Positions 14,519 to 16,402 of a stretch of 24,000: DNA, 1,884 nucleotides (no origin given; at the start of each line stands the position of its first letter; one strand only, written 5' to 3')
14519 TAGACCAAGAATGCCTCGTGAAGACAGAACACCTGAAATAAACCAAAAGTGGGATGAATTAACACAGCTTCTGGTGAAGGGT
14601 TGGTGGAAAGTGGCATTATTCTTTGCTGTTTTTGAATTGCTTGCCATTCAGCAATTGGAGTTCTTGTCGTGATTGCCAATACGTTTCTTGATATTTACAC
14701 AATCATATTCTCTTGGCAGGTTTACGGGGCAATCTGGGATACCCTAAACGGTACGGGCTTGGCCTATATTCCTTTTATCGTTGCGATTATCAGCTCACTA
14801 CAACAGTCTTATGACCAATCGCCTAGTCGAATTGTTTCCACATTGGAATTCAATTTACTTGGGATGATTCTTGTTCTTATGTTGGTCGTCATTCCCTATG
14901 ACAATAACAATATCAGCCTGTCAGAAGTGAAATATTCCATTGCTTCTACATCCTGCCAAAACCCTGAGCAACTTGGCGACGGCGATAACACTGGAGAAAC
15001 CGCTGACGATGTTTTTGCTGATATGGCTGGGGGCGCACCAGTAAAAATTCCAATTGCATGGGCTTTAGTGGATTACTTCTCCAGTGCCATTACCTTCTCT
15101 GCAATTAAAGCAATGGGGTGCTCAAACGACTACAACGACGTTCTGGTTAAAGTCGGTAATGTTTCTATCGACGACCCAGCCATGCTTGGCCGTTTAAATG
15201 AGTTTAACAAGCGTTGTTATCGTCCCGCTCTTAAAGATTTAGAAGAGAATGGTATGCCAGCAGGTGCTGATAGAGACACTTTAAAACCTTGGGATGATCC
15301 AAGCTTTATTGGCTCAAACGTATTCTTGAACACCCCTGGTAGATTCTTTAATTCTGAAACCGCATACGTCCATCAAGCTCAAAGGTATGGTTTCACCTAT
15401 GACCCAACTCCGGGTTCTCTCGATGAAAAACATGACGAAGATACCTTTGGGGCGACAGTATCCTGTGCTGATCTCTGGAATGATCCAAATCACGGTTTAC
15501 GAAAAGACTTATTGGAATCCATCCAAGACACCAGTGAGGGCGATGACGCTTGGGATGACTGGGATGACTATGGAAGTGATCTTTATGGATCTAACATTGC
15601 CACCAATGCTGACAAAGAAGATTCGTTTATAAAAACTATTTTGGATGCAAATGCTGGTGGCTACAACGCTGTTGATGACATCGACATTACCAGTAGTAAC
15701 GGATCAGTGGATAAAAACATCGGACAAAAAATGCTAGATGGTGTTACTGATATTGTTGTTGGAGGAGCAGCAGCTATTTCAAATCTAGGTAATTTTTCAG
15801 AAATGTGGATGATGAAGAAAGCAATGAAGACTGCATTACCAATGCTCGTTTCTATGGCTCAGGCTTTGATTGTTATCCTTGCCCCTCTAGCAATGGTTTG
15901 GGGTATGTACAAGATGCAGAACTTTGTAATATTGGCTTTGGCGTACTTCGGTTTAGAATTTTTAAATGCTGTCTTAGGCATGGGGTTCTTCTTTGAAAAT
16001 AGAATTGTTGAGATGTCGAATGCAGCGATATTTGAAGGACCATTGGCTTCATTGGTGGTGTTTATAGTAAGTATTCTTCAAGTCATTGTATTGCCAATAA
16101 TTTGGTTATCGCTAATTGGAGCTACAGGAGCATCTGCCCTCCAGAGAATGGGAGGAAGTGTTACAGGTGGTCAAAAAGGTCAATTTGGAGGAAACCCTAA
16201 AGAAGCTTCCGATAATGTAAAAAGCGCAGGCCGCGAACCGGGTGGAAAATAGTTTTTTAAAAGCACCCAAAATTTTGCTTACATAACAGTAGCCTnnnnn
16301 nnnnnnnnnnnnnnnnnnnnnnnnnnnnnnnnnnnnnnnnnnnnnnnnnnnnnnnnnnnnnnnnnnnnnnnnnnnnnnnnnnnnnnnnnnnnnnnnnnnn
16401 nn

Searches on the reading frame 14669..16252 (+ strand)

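Call 47: search_protein_families(library=pfam, proteins=[window:14669-16252:+], max_evalue=0.001)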
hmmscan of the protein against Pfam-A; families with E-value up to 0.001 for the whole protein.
window:14669-16252:+ (527 aa): 1 family
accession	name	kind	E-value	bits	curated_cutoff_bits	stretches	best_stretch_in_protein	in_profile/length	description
PF07916.16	TraG_N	-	5.5e-24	85.4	36.1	1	9-503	2-459/462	TraG-like protein, N-terminal region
